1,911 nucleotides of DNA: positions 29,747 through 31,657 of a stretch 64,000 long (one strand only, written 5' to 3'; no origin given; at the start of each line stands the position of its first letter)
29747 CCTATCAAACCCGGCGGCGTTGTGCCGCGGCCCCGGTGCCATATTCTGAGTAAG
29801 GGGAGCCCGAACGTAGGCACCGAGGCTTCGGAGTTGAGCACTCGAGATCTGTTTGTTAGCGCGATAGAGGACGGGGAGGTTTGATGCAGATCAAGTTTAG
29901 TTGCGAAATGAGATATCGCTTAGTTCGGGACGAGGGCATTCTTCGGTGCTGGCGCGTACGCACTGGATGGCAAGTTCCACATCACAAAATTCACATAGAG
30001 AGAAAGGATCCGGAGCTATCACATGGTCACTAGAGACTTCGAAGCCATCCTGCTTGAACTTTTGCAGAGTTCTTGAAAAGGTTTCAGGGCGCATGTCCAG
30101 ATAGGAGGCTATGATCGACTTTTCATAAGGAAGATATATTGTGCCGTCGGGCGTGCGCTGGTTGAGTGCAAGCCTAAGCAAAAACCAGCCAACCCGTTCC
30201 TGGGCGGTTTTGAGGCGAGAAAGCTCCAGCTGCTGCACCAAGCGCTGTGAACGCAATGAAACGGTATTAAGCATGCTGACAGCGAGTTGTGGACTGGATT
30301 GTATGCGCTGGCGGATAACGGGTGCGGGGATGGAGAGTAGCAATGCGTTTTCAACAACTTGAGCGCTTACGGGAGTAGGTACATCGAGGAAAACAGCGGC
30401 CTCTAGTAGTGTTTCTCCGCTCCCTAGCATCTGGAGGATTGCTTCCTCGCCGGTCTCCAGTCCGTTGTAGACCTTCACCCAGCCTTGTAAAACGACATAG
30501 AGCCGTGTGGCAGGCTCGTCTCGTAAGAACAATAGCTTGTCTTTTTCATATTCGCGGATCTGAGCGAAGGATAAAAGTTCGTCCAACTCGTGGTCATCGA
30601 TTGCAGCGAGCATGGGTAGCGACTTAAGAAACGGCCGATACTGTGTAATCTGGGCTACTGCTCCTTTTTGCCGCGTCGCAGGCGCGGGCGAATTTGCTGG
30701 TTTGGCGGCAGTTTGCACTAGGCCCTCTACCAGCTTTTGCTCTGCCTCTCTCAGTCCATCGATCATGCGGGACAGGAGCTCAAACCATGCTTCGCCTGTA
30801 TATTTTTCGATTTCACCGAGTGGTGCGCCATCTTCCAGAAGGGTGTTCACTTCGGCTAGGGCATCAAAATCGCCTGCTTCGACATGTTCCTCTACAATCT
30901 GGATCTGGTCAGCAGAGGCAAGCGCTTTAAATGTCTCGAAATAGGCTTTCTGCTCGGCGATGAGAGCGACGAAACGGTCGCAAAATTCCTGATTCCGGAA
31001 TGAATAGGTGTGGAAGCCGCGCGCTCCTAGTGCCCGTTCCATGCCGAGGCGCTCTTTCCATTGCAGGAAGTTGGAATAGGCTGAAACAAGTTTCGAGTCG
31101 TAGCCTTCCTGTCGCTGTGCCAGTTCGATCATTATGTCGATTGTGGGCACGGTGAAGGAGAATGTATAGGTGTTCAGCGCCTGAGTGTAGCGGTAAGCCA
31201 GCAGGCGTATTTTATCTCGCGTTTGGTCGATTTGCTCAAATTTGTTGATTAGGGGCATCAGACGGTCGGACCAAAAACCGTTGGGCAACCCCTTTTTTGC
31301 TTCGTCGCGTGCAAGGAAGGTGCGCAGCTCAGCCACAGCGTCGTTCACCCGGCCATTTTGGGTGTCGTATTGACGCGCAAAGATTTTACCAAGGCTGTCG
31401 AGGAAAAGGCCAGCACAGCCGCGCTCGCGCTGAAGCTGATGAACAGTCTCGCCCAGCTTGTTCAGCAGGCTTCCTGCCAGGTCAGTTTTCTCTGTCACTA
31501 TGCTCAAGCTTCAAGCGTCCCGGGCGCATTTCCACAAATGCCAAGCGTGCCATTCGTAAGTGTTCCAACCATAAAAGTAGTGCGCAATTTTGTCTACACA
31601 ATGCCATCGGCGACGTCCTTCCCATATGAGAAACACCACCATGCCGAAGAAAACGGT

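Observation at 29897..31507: One-component NIT-Crp/Fnr regulator with a C-terminal Cys cluster: possible nitrate-AND-anoxia sensor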

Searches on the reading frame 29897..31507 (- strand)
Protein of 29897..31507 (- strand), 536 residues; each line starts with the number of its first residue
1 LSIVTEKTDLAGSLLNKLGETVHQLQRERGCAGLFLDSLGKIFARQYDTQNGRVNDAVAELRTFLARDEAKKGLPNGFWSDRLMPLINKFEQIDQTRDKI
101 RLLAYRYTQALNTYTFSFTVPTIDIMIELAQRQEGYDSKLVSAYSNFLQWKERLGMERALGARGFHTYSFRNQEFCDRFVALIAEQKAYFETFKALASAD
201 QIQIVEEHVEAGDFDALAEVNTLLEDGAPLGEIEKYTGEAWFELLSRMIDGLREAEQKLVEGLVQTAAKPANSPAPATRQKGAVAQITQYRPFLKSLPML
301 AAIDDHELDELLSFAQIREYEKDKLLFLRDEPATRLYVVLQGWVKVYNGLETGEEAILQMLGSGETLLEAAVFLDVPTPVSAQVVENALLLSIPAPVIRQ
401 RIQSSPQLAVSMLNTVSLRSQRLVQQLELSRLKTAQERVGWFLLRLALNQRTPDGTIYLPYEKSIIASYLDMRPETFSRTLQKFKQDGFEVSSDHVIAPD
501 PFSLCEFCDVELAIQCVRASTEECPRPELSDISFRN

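Call 3: search_protein_families(library=pfam, proteins=[window:29897-31507:-], max_evalue=1)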
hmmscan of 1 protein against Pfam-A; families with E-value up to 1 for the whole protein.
window:29897-31507:- (536 aa): 3 families
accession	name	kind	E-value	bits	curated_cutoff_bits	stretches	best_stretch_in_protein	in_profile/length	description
PF08376.15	NIT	-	1.2e-35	124.5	24.9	1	21-263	2-238/239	Nitrate and nitrite sensing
PF00027.35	cNMP_binding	-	3.2e-16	59.5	27.5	1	318-404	2-88/89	Cyclic nucleotide-binding domain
PF13545.12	HTH_Crp_2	-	1.1e-09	38.6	27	1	437-505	1-68/70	Crp-like helix-turn-helix domain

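Call 4: search_protein_families(library=ncbifam, proteins=[window:29897-31507:-], max_evalue=1)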
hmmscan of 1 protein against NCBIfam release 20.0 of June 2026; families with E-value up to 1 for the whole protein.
window:29897-31507:- (536 aa): 12 families
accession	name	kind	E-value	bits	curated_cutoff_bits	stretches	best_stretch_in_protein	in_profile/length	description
NF006901.0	PRK09392.1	equivalog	1.4e-32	112.9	211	1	294-509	9-222/236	transcriptional activator FtrB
NF050815.1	TransActFtrBCaul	equivalog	3.8e-25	88.6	300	1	294-511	11-226/251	transcriptional activator FtrB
NF050806.1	TransRegFixKCaul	equivalog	1.5e-11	43.9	300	1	315-489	23-193/215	transcriptional regulator FixK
NF008365.0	PRK11161.1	subfamily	9.9e-09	34.8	228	1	297-490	28-225/250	fumarate/nitrate reduction transcriptional regulator Fnr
NF041163.2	encap_f2b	equivalog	7.8e-08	31.8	400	1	292-417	71-198/450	family 2B encapsulin nanocompartment shell protein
NF053664.1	TransRegPtrACyano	equivalog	2.5e-07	30.2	300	1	335-488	29-178/196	Crp/Fnr family transcriptional regulator PtrA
NF008732.0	PRK11753.1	equivalog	2.8e-07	30.2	266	1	304-447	12-156/214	cAMP-activated global transcriptional regulator CRP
TIGR03896.1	cyc_nuc_ocin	subfamily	9e-05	22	161.05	1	287-427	133-274/317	bacteriocin-type transport-associated protein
TIGR03697.1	NtcA_cyano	equivalog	0.00049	19.9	244.95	1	324-486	2-169/193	global nitrogen regulator NtcA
NF045989.1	TransRegFnrLRhodb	equivalog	0.0031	16.8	300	1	301-489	22-214/245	transcriptional regulator FnrL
NF007707.0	PRK10402.1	subfamily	0.04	13.5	180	1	310-445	26-161/226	transcriptional regulator YeiL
NF038106.1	gamma_NF038106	equivalog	0.097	12.9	50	1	464-493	35-64/93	PA4642 family protein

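Call 8: find_homologous_proteins(query=window:29897-31507:-)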
Query window:29897-31507:- (536 aa): 189 proteins with E <= 0.001 among 8000 candidates; the best 120 are listed.
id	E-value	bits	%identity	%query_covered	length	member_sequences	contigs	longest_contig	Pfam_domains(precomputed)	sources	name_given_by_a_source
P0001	0.0e+0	1181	100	99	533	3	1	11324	PF13545.13,PF00027.36,PF08376.16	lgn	-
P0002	0.0e+0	1048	88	100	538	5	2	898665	PF13545.13,PF00027.36,PF08376.16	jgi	-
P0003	1.6e-243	827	70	100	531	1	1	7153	PF13545.13,PF00027.36,PF08376.16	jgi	-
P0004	6.7e-243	825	70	100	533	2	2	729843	PF13545.13,PF00027.36,PF08376.16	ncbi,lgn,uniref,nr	ncbi:nitrate- and nitrite sensing domain-containing protein [Kordiimonas lacus]|uniref:cAMP-binding 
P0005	2.0e-237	807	68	100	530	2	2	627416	PF13545.13,PF00027.36,PF08376.16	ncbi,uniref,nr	ncbi:nitrate- and nitrite sensing domain-containing protein [Kordiimonas lipolytica]|uniref:Nitrate-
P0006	3.2e-236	803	68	100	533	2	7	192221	PF13545.13,PF00027.36,PF08376.16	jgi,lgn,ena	-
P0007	5.5e-235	799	68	99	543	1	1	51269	PF13545.13,PF00027.36,PF08376.16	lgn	-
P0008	6.5e-235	799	68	100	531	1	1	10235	PF13545.13,PF00027.36,PF08376.16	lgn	-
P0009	1.1e-234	798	68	100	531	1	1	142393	PF13545.13,PF00027.36,PF08376.16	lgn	-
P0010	1.1e-234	798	67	99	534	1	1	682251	PF13545.13,PF00027.36,PF08376.16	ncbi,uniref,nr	ncbi:nitrate- and nitrite sensing domain-containing protein [Kordiimonas marina]|uniref:nitrate- and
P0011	4.8e-234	796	67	100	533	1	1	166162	PF13545.13,PF00027.36,PF08376.16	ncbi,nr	ncbi:MAG: nitrate- and nitrite sensing domain-containing protein [Alphaproteobacteria bacterium]|nr:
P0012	1.6e-232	791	68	98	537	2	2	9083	PF13545.13,PF00027.36,PF08376.16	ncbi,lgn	-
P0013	2.9e-232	790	68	99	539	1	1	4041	PF13545.13,PF00027.36,PF08376.16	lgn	-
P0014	3.7e-232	790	66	99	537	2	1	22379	PF13545.13,PF00027.36,PF08376.16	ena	-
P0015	3.1e-231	787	66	99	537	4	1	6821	PF13545.13,PF00027.36,PF08376.16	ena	-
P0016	7.8e-229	779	66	99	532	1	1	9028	PF13545.13,PF00027.36,PF08376.16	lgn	-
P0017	1.2e-228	778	68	100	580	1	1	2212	PF13545.13,PF00027.36,PF08376.16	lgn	-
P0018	1.4e-228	778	67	100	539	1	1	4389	PF13545.13,PF00027.36,PF08376.16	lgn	-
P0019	1.3e-227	775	67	99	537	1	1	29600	PF13545.13,PF00027.36,PF08376.16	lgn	-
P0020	1.3e-227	775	68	99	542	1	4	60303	PF13545.13,PF00027.36,PF08376.16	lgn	-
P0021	4.4e-227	773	66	100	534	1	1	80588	PF13545.13,PF00027.36,PF08376.16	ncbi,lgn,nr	ncbi:MAG: cyclic nucleotide-binding domain-containing protein [Alphaproteobacteria bacterium]|nr:MAG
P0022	6.4e-227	772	67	99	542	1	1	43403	PF13545.13,PF00027.36,PF08376.16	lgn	-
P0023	1.6e-226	771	66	99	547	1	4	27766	PF13545.13,PF00027.36,PF08376.16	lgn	-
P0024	1.8e-226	771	67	99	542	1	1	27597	PF13545.13,PF00027.36,PF08376.16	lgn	-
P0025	1.8e-226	771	66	100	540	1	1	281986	PF13545.13,PF00027.36,PF08376.16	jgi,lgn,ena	-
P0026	6.7e-226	769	69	96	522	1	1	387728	PF13545.13,PF00027.36,PF08376.16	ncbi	-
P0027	7.6e-226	769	66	99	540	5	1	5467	PF13545.13,PF00027.36,PF08376.16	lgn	-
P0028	1.4e-224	765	66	100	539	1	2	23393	PF13545.13,PF00027.36,PF08376.16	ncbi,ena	-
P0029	2.0e-224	764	67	98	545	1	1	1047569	PF13545.13,PF00027.36,PF08376.16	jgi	jgi:CRP-like cAMP-binding protein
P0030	5.4e-224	763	65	98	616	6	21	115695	PF13545.13,PF00027.36,PF08376.16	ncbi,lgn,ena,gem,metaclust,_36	metaclust:\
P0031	7.0e-223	759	65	99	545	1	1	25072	PF13545.13,PF00027.36,PF08376.16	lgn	-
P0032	8.0e-223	759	65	99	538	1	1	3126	PF13545.13,PF00027.36,PF08376.16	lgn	-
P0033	9.2e-222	755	64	100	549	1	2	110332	PF13545.13,PF00027.36,PF08376.16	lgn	-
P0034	2.1e-221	754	65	99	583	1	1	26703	PF13545.13,PF00027.36,PF08376.16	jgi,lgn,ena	-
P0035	7.6e-221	752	65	98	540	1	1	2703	PF13545.13,PF00027.36,PF08376.16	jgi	jgi:CRP-like cAMP-binding protein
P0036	4.3e-219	747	64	100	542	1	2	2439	PF13545.13,PF00027.36,PF08376.16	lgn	-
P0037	9.2e-219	746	66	97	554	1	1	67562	PF13545.13,PF00027.36,PF08376.16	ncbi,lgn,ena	-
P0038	1.2e-217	742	63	99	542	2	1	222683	PF13545.13,PF00027.36,PF08376.16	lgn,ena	-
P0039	1.9e-216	738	64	99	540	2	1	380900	PF13545.13,PF00027.36,PF08376.16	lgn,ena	-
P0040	9.5e-216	736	63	100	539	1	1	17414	PF13545.13,PF00027.36,PF08376.16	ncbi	-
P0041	3.5e-214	730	64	99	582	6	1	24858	PF13545.13,PF00027.36,PF08376.16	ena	-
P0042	3.7e-213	727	64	99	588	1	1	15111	PF13545.13,PF00027.36,PF08376.16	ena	-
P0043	1.5e-211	722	63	97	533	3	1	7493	PF13545.13,PF00027.36,PF08376.16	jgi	-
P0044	6.9e-206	703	60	99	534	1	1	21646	PF13545.13,PF00027.36,PF08376.16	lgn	-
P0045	5.6e-204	697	63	95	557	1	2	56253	PF13545.13,PF00027.36,PF08376.16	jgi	jgi:CRP-like cAMP-binding protein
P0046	1.7e-176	606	63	85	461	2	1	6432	PF00027.36,PF08376.16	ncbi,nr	ncbi:MAG: nitrate- and nitrite sensing domain-containing protein, partial [Kordiimonadaceae bacteriu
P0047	3.8e-168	579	72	69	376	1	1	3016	PF13545.13,PF00027.36,PF08376.16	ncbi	ncbi:MAG: cyclic nucleotide-binding domain-containing protein, partial [Kordiimonas sp.]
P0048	7.7e-166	571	52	96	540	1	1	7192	PF13545.13,PF00027.36,PF08376.16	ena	-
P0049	1.3e-165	570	50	99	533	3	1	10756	PF13545.13,PF00027.36,PF08376.16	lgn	-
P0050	7.7e-165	568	67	71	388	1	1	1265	PF13545.13,PF00027.36,PF08376.16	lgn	-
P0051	3.7e-164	565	51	96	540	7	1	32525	PF13545.13,PF00027.36,PF08376.16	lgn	-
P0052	5.6e-164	565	52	97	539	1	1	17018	PF13545.13,PF00027.36,PF08376.16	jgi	jgi:CRP-like cAMP-binding protein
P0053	1.4e-161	557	51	95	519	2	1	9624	PF13545.13,PF00027.36,PF08376.16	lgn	-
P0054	2.6e-161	556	50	97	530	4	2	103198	PF13545.13,PF00027.36,PF08376.16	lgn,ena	-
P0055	6.0e-160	552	52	93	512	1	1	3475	PF13545.13,PF00027.36,PF08376.16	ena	-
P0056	1.9e-159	550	52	92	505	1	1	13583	PF13545.13,PF00027.36,PF08376.16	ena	-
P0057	2.5e-159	550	48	99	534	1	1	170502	PF13545.13,PF00027.36,PF08376.16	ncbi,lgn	-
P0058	3.7e-157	542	51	92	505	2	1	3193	PF13545.13,PF00027.36,PF08376.16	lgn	-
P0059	4.7e-152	526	48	97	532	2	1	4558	PF13545.13,PF00027.36,PF08376.16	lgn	-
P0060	5.3e-152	525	47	96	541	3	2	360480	PF13545.13,PF00027.36,PF08376.16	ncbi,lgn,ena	-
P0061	2.6e-149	517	47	98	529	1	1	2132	PF13545.13,PF00027.36,PF08376.16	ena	-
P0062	1.9e-147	510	55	79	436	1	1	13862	PF13545.13,PF00027.36,PF08376.16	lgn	-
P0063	3.1e-147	510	49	95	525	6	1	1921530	PF13545.13,PF00027.36,PF08376.16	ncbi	-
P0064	1.1e-146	508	51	86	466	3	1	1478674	PF13545.13,PF00027.36,PF08376.16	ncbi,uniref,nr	ncbi:hypothetical protein GCM10017044_15420 [Kordiimonas sediminis]|uniref:Crp/Fnr family transcript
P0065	1.3e-144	501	49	95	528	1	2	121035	PF13545.13,PF00027.36,PF08376.16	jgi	jgi:CRP-like cAMP-binding protein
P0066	2.4e-144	500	46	99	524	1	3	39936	PF13545.13,PF00027.36,PF08376.16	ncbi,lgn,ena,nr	ncbi:MAG: nitrate- and nitrite sensing domain-containing protein [Sphingomonadales bacterium]|nr:nit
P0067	2.1e-142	494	46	97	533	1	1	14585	PF13545.13,PF00027.36,PF08376.16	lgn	-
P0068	6.4e-139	482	44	97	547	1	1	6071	PF13545.13,PF00027.36,PF08376.16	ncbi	-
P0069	6.3e-138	479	45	97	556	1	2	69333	PF13545.13,PF00027.36,PF08376.16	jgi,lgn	jgi:CRP-like cAMP-binding protein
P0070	7.4e-137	475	44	99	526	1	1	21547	PF13545.13,PF00027.36,PF08376.16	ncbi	-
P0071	1.6e-131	458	44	96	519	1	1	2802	PF13545.13,PF00027.36,PF08376.16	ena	-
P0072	1.5e-130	455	44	96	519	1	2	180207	PF13545.13,PF00027.36,PF08376.16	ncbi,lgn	-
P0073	3.5e-129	450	43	99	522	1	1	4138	PF13545.13,PF00027.36,PF08376.16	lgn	-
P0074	1.4e-128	448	43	97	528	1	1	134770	PF13545.13,PF00027.36,PF08376.16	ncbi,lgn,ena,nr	ncbi:MAG: hypothetical protein COA47_08825 [Robiginitomaculum sp.]|nr:MAG: hypothetical protein COA4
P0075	1.5e-128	448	43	99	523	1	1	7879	PF13545.13,PF00027.36,PF08376.16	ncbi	-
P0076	2.1e-128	448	44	96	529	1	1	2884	PF13545.13,PF00027.36,PF08376.16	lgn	-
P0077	2.4e-128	447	43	99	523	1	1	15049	PF13545.13,PF00027.36,PF08376.16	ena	-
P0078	3.1e-128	447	41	96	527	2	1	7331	PF13545.13,PF00027.36,PF08376.16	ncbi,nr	ncbi:MAG: nitrate- and nitrite sensing domain-containing protein [Robiginitomaculum sp.]|nr:nitrate-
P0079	1.0e-127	445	42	99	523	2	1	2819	PF13545.13,PF00027.36,PF08376.16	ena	-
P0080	1.3e-127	445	44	99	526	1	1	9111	PF13545.13,PF00027.36,PF08376.16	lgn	-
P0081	2.2e-127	444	43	96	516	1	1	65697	PF13545.13,PF00027.36,PF08376.16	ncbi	-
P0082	3.5e-127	443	44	97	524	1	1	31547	PF13545.13,PF00027.36,PF08376.16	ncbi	-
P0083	1.5e-126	441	44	96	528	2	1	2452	PF13545.13,PF00027.36,PF08376.16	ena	-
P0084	2.0e-126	441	43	96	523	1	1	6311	PF13545.13,PF00027.36,PF08376.16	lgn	-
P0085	3.3e-126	440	43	97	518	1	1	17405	PF13545.13,PF00027.36,PF08376.16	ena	-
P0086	4.3e-126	440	42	96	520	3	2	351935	PF13545.13,PF00027.36,PF08376.16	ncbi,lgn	-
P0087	4.7e-126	440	43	96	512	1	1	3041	PF13545.13,PF00027.36,PF08376.16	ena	-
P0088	4.7e-126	440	44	98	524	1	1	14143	PF13545.13,PF00027.36,PF08376.16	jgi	-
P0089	4.8e-126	440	44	97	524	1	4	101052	PF13545.13,PF00027.36,PF08376.16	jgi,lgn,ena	-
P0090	4.8e-126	440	44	96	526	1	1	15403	PF13545.13,PF00027.36,PF08376.16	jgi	jgi:CRP-like cAMP-binding protein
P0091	1.0e-125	439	44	96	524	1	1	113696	PF13545.13,PF00027.36,PF08376.16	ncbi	-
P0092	1.2e-125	438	43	96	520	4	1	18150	PF13545.13,PF00027.36,PF08376.16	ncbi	-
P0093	2.1e-125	438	44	94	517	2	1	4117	PF13545.13,PF00027.36,PF08376.16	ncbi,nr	ncbi:MAG: nitrate- and nitrite sensing domain-containing protein, partial [Robiginitomaculum sp.]|nr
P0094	2.5e-125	437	42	97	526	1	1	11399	PF13545.13,PF00027.36,PF08376.16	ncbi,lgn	-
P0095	4.4e-125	437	43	96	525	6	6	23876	PF13545.13,PF00027.36,PF08376.16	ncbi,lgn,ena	-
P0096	2.2e-124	434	43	98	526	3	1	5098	PF13545.13,PF00027.36,PF08376.16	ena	-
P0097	4.6e-124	433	42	97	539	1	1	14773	PF13545.13,PF00027.36,PF08376.16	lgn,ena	-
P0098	5.8e-124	433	43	99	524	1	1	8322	PF13545.13,PF00027.36,PF08376.16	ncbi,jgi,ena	-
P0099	6.5e-124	433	43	98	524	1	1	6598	PF13545.13,PF00027.36,PF08376.16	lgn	-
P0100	2.5e-123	431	43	96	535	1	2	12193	PF13545.13,PF00027.36,PF08376.16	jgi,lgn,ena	-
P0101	2.5e-123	431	43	98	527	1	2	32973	PF13545.13,PF00027.36,PF08376.16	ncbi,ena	-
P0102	3.0e-123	431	42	99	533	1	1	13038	PF13545.13,PF00027.36,PF08376.16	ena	-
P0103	6.0e-123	430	43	98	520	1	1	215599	PF13545.13,PF00027.36,PF08376.16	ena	-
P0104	6.5e-123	429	42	99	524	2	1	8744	PF13545.13,PF00027.36,PF08376.16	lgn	-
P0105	8.9e-123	429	43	99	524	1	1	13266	PF13545.13,PF00027.36,PF08376.16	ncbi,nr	ncbi:MAG: nitrate- and nitrite sensing domain-containing protein [Rhizobiaceae bacterium]|nr:nitrate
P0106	1.2e-122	429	41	98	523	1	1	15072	PF13545.13,PF00027.36,PF08376.16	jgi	jgi:CRP-like cAMP-binding protein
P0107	1.2e-122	429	41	96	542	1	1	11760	PF13545.13,PF00027.36,PF08376.16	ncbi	-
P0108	2.4e-122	428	41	100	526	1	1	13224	PF13545.13,PF00027.36,PF08376.16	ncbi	-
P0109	3.2e-122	427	42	96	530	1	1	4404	PF13545.13,PF00027.36,PF08376.16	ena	-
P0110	3.5e-122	427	42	98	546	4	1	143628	PF13545.13,PF00027.36,PF08376.16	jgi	-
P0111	4.4e-122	427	42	98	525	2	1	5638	PF13545.13,PF00027.36,PF08376.16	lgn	-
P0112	8.1e-122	426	42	97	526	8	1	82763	PF13545.13,PF00027.36,PF08376.16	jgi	-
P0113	2.7e-121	424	41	99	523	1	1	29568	PF13545.13,PF00027.36,PF08376.16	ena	-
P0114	2.8e-121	424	41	96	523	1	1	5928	PF13545.13,PF00027.36,PF08376.16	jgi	jgi:CRP-like cAMP-binding protein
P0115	7.3e-121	423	42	96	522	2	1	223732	PF13545.13,PF00027.36,PF08376.16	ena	-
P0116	1.7e-120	421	43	96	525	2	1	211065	PF13545.13,PF00027.36,PF08376.16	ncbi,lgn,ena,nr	ncbi:MAG: hypothetical protein COA43_01770 [Robiginitomaculum sp.]|nr:MAG: hypothetical protein COA4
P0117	2.2e-120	421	41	98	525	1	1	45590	PF13545.13,PF00027.36,PF08376.16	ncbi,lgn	-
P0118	3.6e-120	420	41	96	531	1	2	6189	PF13545.13,PF00027.36,PF08376.16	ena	-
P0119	4.4e-120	420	43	95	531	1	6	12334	PF13545.13,PF00027.36,PF08376.16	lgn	-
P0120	1.8e-119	418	41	96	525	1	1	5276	PF13545.13,PF00027.36,PF08376.16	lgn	-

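Call 13: search_solved_structures(query=window:29897-31507:-, max_evalue=0.01, show_alignments=2)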
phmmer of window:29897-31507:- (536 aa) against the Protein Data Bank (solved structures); distinct sequences matched with E-value up to 0.01: 54.
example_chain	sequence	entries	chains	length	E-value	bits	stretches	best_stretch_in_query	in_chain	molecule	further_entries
3fx3_A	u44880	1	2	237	2.6e-33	118.9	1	297-508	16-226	Cyclic nucleotide-binding protein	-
3h3z_A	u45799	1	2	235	3e-33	118.7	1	299-509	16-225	Cyclic nucleotide-binding protein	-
3dkw_A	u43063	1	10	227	2.2e-23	86.2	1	293-489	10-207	DNR protein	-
4akk_A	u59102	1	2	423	1.7e-12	50.3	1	11-320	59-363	NITRATE REGULATORY PROTEIN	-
2z69_A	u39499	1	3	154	4.3e-12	48.9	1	292-432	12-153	DNR protein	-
9qmc_A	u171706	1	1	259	2.2e-10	43.3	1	291-507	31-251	FNR type regulator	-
9qlt_A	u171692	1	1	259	3.5e-10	42.6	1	299-507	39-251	FNR type regulator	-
9qly_A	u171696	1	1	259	5.8e-10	41.9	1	299-507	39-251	FNR type regulator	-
9qll_A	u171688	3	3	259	6.4e-10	41.8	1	297-507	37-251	FNR type regulator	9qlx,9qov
5cvr_A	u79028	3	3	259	7.9e-10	41.5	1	299-507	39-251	FNR type regulator | FNR regulator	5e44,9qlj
4ev0_A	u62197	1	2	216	1e-09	41.1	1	295-488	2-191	Transcription regulator, Crp family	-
8qto_A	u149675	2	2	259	1.3e-09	40.8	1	302-507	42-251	FNR type regulator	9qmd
2pqq_A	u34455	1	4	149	6e-09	38.6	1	294-422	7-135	Putative transcriptional regulator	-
3h3u_A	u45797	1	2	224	1.2e-08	37.6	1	316-489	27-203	PROBABLE TRANSCRIPTIONAL REGULATORY PROTEIN (PROBABLY CRP/FNR-FAMILY)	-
3mzh_A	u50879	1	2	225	1.2e-08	37.6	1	316-489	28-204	PROBABLE TRANSCRIPTIONAL REGULATORY PROTEIN (PROBABLY CRP/FNR-FAMILY)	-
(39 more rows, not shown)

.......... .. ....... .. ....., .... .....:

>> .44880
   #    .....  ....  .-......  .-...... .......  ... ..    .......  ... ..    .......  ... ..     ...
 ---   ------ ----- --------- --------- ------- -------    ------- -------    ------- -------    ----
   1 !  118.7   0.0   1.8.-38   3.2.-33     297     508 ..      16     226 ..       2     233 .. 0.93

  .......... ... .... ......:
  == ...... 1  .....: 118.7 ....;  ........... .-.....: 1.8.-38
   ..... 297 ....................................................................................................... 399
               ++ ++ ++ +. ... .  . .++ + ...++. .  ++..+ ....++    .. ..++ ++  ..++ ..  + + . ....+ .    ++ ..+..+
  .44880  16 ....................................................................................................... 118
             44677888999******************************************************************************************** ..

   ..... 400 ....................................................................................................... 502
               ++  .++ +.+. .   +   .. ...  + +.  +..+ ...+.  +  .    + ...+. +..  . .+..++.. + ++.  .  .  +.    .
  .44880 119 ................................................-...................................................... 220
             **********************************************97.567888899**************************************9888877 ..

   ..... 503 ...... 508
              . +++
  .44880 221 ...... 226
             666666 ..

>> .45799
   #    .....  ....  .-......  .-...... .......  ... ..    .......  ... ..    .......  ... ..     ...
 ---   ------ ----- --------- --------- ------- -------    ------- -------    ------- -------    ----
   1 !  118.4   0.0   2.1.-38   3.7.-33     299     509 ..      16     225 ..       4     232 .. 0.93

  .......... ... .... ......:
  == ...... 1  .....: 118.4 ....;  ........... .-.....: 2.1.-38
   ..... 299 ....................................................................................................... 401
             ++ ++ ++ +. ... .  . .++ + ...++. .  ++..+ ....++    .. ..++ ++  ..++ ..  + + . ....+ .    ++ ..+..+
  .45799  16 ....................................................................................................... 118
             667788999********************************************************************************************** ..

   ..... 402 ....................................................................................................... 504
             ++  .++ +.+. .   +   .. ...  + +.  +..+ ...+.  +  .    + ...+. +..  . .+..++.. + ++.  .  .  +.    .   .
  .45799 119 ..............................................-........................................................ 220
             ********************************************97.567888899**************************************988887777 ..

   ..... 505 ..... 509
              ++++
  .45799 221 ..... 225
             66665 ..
